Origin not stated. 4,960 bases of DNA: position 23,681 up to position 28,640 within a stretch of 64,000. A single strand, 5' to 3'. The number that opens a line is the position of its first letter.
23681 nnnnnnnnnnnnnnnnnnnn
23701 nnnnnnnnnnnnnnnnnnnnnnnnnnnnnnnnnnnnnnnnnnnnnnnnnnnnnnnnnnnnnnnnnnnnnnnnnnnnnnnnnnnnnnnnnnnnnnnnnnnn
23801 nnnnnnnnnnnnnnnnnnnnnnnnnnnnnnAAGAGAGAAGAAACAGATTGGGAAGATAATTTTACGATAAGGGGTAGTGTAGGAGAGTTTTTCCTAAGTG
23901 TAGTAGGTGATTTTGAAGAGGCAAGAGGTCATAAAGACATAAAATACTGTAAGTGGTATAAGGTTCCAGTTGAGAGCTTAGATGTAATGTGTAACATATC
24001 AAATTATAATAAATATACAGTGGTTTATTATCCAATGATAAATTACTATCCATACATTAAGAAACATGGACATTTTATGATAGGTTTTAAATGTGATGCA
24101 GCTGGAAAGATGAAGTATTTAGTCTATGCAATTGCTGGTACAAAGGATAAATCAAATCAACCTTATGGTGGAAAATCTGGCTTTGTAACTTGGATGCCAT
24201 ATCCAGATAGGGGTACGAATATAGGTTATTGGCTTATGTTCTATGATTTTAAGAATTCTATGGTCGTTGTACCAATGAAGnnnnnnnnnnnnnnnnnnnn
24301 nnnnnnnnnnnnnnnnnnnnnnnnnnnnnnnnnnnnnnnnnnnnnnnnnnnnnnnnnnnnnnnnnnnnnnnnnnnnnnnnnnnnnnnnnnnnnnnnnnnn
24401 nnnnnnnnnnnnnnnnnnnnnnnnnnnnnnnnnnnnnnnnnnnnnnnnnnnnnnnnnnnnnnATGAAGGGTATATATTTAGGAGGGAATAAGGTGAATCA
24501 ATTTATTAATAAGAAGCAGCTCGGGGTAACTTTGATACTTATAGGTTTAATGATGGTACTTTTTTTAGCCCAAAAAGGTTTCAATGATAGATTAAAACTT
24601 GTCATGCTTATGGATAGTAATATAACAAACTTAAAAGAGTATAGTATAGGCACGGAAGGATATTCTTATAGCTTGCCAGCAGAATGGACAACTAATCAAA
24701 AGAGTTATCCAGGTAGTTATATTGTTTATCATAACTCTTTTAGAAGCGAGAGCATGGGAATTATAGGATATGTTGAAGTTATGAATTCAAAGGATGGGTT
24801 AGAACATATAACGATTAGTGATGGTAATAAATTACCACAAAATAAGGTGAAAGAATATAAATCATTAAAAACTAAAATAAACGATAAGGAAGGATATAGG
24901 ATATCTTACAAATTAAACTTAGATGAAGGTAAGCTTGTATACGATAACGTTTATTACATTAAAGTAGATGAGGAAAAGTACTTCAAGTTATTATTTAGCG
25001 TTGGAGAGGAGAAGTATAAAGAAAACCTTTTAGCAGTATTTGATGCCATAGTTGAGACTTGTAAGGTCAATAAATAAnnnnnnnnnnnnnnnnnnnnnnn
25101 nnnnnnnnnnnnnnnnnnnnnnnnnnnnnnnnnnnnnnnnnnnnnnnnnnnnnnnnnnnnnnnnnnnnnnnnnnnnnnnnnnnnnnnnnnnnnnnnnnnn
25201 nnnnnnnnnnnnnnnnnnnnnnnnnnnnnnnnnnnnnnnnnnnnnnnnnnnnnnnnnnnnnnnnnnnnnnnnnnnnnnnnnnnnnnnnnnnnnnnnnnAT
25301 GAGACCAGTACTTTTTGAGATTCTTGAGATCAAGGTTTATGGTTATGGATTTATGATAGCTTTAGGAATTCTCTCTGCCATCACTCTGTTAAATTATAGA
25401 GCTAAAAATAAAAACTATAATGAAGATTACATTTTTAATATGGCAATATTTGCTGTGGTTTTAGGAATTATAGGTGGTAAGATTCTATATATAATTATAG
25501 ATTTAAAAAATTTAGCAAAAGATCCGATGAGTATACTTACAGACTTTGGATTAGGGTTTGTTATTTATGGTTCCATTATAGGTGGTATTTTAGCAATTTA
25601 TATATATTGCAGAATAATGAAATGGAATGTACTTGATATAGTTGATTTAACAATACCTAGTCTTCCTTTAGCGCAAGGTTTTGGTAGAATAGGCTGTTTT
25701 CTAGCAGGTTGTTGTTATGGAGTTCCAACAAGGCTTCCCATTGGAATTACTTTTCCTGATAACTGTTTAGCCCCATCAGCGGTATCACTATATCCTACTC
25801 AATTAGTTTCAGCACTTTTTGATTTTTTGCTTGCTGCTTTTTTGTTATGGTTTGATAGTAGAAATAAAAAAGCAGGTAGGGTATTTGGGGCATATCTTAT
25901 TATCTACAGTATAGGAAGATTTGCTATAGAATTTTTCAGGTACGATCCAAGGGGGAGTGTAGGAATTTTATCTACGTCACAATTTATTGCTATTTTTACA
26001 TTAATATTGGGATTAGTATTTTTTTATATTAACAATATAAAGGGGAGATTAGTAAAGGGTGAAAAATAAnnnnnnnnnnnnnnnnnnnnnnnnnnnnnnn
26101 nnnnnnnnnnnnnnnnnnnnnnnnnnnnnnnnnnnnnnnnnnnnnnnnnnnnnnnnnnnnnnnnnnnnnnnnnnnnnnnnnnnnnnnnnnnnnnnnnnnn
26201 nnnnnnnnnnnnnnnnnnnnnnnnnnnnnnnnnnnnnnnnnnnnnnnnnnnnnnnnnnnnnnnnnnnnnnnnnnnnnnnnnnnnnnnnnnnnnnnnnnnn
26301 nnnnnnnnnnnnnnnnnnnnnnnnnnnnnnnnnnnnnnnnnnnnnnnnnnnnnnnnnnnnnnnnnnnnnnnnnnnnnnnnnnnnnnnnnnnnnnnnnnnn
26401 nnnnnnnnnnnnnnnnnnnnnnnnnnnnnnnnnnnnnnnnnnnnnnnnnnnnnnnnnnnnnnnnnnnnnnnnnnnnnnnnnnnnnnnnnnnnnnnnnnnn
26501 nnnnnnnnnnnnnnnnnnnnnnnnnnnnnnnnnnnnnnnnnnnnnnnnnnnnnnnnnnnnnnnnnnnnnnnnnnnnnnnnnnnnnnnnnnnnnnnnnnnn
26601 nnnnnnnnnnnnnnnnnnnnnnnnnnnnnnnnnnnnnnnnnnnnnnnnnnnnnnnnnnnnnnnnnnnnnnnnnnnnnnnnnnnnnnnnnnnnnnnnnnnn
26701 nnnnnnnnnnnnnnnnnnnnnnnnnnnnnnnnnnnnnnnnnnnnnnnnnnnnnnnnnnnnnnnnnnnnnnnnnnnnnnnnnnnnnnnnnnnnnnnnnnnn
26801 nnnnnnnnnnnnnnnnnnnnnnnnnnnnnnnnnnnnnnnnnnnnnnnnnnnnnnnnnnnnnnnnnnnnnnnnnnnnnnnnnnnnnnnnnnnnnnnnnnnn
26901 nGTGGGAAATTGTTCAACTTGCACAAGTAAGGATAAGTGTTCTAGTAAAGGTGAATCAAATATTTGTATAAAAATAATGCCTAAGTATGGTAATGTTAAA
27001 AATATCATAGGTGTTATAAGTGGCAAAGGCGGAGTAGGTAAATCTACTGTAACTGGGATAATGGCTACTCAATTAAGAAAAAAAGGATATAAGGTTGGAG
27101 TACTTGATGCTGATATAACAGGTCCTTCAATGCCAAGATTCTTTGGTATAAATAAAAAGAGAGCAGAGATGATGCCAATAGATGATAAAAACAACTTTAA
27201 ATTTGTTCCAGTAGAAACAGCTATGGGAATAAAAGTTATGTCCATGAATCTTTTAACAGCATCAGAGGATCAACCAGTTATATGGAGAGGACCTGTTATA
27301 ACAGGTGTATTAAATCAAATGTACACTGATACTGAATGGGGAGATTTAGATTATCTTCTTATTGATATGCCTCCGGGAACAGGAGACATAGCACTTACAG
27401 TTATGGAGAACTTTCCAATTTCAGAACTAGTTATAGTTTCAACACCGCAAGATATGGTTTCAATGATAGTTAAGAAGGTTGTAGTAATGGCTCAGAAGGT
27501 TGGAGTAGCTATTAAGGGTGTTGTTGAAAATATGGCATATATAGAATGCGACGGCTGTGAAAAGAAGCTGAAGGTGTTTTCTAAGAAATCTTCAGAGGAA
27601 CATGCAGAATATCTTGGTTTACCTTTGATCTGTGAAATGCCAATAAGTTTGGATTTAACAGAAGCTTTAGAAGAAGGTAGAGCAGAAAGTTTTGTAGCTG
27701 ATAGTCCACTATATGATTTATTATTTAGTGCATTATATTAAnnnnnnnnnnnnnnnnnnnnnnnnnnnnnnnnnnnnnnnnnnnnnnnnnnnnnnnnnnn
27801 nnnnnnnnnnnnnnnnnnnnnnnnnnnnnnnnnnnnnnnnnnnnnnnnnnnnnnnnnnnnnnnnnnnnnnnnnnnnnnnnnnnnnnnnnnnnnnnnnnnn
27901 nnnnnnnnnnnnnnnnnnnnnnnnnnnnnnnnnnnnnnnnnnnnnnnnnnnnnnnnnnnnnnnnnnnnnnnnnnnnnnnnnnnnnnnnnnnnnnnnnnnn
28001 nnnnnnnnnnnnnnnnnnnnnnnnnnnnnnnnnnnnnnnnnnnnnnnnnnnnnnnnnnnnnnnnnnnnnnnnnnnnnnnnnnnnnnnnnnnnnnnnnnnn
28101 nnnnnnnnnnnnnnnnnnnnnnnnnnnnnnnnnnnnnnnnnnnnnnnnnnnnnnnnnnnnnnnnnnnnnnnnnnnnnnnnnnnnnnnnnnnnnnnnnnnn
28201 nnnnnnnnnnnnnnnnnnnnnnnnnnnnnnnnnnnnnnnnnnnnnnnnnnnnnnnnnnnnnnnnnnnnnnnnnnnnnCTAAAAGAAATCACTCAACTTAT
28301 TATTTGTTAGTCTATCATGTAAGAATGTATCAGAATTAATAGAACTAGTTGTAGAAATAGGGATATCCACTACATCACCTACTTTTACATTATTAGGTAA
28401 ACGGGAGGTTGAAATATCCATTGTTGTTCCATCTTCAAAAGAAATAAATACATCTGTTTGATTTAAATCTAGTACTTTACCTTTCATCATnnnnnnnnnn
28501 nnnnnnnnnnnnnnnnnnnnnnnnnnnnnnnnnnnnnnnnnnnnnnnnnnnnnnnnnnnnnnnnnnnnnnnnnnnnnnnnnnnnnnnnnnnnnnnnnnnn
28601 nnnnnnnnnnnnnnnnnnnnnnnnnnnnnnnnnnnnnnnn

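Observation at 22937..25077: Unrecognised two-gene unit after rsmA: a tandem-repeat, acidic-core protein plus a membrane protein, where Bacillus has yabG–veg–sspF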

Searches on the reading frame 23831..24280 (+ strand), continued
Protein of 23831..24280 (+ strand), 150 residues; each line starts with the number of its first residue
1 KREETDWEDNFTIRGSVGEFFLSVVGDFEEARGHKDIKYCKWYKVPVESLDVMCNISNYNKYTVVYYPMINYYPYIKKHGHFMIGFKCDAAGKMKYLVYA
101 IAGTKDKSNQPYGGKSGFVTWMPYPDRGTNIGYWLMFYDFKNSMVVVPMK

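Call 70: find_encoding_contigs(protein=P0407, flank=6000, max_places=2)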
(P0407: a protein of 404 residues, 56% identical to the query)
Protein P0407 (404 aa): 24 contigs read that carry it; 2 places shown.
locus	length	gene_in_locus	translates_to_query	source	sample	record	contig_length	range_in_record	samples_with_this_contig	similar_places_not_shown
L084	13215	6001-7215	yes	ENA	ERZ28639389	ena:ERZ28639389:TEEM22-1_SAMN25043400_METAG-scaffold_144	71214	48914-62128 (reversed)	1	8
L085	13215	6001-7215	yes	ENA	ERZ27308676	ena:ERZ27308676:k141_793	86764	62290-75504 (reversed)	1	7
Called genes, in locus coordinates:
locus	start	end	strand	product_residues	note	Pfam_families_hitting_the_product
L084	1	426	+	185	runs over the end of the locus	PF07670:Gate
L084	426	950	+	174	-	PF07670:Gate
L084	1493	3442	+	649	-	PF00133:tRNA-synt_1, PF01406:tRNA-synt_1e, PF01921:tRNA-synt_1f (faint), PF09334:tRNA-synt_1g, PF00133:tRNA-synt_1, PF19303:Anticodon_3, PF01588:tRNA_bind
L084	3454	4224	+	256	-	PF01026:TatD_DNase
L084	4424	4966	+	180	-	PF01751:Toprim, PF13662:Toprim_4 (weak), PF13331:DUF4093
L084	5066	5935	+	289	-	PF00398:RrnaAD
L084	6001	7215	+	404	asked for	-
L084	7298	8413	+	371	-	PF04389:Peptidase_M28, PF01546:Peptidase_M20, PF05343:Peptidase_M42, PF07687:M20_dimer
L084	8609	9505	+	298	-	PF01545:Cation_efflux, PF16916:ZT_dimer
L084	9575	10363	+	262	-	-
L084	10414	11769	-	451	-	PF01225:Mur_ligase, PF08245:Mur_ligase_M, PF02875:Mur_ligase_C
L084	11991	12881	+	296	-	PF09182:PuR_N, PF00156:Pribosyltran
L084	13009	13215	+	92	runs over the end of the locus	PF04026:SpoVG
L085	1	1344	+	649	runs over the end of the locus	PF00133:tRNA-synt_1, PF01406:tRNA-synt_1e, PF01921:tRNA-synt_1f (faint), PF09334:tRNA-synt_1g, PF00133:tRNA-synt_1, PF19303:Anticodon_3, PF01588:tRNA_bind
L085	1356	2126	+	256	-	PF01026:TatD_DNase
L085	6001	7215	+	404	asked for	-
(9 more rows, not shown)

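Call 71: find_encoding_contigs(protein=P0383, flank=6000, max_places=1)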
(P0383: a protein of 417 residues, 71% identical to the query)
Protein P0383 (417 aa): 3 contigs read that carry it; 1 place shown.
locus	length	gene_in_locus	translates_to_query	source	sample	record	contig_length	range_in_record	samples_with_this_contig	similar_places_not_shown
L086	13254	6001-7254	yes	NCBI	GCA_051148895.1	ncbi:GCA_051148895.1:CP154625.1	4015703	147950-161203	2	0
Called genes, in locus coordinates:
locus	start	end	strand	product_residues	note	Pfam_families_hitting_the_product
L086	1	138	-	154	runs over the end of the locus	PF00903:Glyoxalase (weak), PF12681:Glyoxalase_2, PF22677:Ble-like_N (weak)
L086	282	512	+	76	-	-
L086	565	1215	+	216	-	PF02096:60KD_IMP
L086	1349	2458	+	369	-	PF01494:FAD_binding_3, PF04820:Trp_halogenase (faint), PF05834:Lycopene_cycl (faint), PF07992:Pyr_redox_2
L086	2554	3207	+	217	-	PF12654:DUF3786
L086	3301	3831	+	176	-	PF01751:Toprim, PF13662:Toprim_4 (weak), PF13331:DUF4093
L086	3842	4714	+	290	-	PF00398:RrnaAD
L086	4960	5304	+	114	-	PF03551:PadR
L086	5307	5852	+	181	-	PF11193:DUF2812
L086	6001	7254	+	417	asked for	-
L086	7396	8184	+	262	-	-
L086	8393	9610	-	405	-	PF00872:Transposase_mut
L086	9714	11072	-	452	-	PF01225:Mur_ligase, PF08245:Mur_ligase_M, PF02875:Mur_ligase_C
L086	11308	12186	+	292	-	PF09182:PuR_N, PF00156:Pribosyltran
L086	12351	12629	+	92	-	PF04026:SpoVG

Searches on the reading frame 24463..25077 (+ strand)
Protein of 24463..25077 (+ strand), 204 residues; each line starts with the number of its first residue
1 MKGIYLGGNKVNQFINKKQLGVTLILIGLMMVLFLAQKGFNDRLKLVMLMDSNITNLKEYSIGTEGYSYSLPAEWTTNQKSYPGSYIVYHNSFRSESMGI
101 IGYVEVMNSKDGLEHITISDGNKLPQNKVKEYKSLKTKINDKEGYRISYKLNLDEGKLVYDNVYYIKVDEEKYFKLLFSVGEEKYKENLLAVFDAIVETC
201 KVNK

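Call 3: search_protein_families(library=pfam, proteins=[window:24463-25077:+], max_evalue=1)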
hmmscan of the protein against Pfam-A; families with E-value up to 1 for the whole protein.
window:24463-25077:+ (204 aa): 2 families
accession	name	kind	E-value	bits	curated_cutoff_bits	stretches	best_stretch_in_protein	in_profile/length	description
PF18933.6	PsbP_2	-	2.1e-07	31.6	27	1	51-201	38-183/184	PsbP-like protein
PF01789.22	PsbP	-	7.7e-05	23.2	23.5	1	56-197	2-150/155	PsbP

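Call 4: search_protein_families(library=ncbifam, proteins=[window:24463-25077:+], max_evalue=1)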
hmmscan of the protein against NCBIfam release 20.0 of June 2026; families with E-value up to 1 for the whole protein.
window:24463-25077:+ (204 aa): 1 family
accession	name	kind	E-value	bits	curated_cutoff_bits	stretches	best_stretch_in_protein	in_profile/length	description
NF040946.1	PSII_PsbP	equivalog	3.5e-05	23.5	60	1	49-202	19-179/180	photosystem II reaction center PsbP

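Call 8: search_solved_structures(query=window:24463-25077:+, max_evalue=10)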
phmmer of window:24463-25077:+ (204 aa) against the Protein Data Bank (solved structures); distinct sequences matched with E-value up to 10: 0.

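Call 81: search_solved_structures(query=A4, max_evalue=1)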
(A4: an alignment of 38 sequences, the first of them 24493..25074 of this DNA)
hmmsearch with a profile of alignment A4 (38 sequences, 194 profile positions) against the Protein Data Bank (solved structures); distinct sequences matched with E-value up to 1: 9.
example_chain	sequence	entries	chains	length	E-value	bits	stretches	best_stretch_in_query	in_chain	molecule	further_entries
5mqf_N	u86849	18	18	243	0.13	15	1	32-72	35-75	Pre-mRNA-splicing factor SYF2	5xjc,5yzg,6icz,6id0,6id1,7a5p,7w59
1fpn_4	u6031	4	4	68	0.31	13.8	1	137-189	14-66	COAT PROTEIN VP4 | Protein VP4 | Capsid protein VP4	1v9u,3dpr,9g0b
3vdd_D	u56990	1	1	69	0.33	13.7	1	137-189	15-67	Protein VP4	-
3tlz_A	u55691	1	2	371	0.47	13.2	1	54-92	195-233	MccF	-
7c9x_D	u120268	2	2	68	0.72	12.6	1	138-183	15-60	VP4 | Capsid protein VP4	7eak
8gsd_4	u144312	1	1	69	0.73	12.6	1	138-183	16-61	Genome polyprotein (Fragment)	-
6sk7_D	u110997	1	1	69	0.75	12.5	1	137-189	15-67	VP4 capsid protein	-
1nd3_D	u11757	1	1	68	0.87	12.3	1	141-189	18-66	coat protein VP4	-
1c8m_4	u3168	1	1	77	0.88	12.3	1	141-190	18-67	HUMAN RHINOVIRUS 16 COAT PROTEIN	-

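Call 82: search_protein_families(library=pfam, alignment_id=A4, max_evalue=0.01)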
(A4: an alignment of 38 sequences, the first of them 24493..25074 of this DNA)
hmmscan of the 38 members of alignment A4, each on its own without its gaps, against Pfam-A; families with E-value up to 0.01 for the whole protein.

A. member 1, window:24493-25074:+ (194 aa): 2 families
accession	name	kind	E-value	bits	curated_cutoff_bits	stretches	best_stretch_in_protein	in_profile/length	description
PF18933.6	PsbP_2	-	1.8e-07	31.8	27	1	41-191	38-183/184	PsbP-like protein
PF01789.22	PsbP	-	5.9e-05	23.6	23.5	1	46-187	2-150/155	PsbP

B. families by the number of members that match (of 38 scanned): 4 families
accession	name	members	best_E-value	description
PF01789.22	PsbP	14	2.5e-06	PsbP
PF18933.6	PsbP_2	13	2.7e-11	PsbP-like protein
PF14005.11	YpjP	1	0.0011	YpjP-like protein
PF25714.1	Phage_HCP1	1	0.0079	Head completion protein 1, phage connector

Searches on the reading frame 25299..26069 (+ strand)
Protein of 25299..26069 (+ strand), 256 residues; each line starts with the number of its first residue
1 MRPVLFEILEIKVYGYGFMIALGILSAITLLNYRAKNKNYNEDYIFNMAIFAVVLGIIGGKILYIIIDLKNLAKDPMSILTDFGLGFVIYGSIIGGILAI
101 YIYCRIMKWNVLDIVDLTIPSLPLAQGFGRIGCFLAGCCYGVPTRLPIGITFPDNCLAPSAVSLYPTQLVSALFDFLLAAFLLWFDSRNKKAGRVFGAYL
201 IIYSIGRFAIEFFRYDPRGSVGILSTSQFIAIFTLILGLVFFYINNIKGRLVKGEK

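Call 38: search_protein_families(library=pfam, proteins=[window:25299-26069:+], max_evalue=0.001)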
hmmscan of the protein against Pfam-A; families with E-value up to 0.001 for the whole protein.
window:25299-26069:+ (256 aa): 1 family
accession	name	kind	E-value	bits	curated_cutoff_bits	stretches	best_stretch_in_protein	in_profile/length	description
PF01790.23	LGT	-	1.2e-60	205.3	24.9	1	3-243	1-239/240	Prolipoprotein diacylglyceryl transferase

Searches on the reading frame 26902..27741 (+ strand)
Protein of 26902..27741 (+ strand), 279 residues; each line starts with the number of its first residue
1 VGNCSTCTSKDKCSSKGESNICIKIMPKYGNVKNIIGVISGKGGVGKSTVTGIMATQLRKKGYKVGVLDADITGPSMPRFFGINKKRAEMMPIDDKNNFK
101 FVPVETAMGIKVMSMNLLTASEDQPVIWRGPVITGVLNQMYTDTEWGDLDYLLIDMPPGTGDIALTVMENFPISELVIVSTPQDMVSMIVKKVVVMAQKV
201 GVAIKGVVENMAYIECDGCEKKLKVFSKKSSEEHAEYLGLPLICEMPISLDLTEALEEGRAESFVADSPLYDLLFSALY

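Call 38: search_protein_families(library=pfam, proteins=[window:26902-27741:+], max_evalue=0.001)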
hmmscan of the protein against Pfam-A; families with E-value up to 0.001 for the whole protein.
window:26902-27741:+ (279 aa): 6 families
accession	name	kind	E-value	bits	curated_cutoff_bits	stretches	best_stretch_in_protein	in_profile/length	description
PF10609.15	ParA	-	3.2e-86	289.2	27.1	1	31-261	1-224/246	NUBPL iron-transfer P-loop NTPase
PF01656.29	CbiA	-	1.6e-11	44.7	25.4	1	37-210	2-81/125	CobQ/CobB/MinD/ParA nucleotide binding domain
PF13614.12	AAA_31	-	1e-08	35.7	27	1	34-186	2-152/177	AAA domain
PF02374.21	ArsA_ATPase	-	3.2e-07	30.3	24.3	1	38-111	5-74/305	Anion-transporting ATPase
PF03308.22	MeaB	-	1.4e-06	27.9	23.1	1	20-75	21-74/273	Methylmalonyl Co-A mutase-associated GTPase MeaB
PF09140.17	MipZ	-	2.2e-06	27.6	20.7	1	36-90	3-57/262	ATPase MipZ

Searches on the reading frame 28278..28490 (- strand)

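Call 38: search_protein_families(library=pfam, proteins=[window:28278-28490:-], max_evalue=0.001)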
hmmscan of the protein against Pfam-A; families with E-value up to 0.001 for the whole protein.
window:28278-28490:- (70 aa): 1 family
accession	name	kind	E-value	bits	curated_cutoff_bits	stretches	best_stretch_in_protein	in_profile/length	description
PF11213.13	DUF3006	-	0.00024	21.7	32.3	1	17-44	14-41/67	Protein of unknown function (DUF3006)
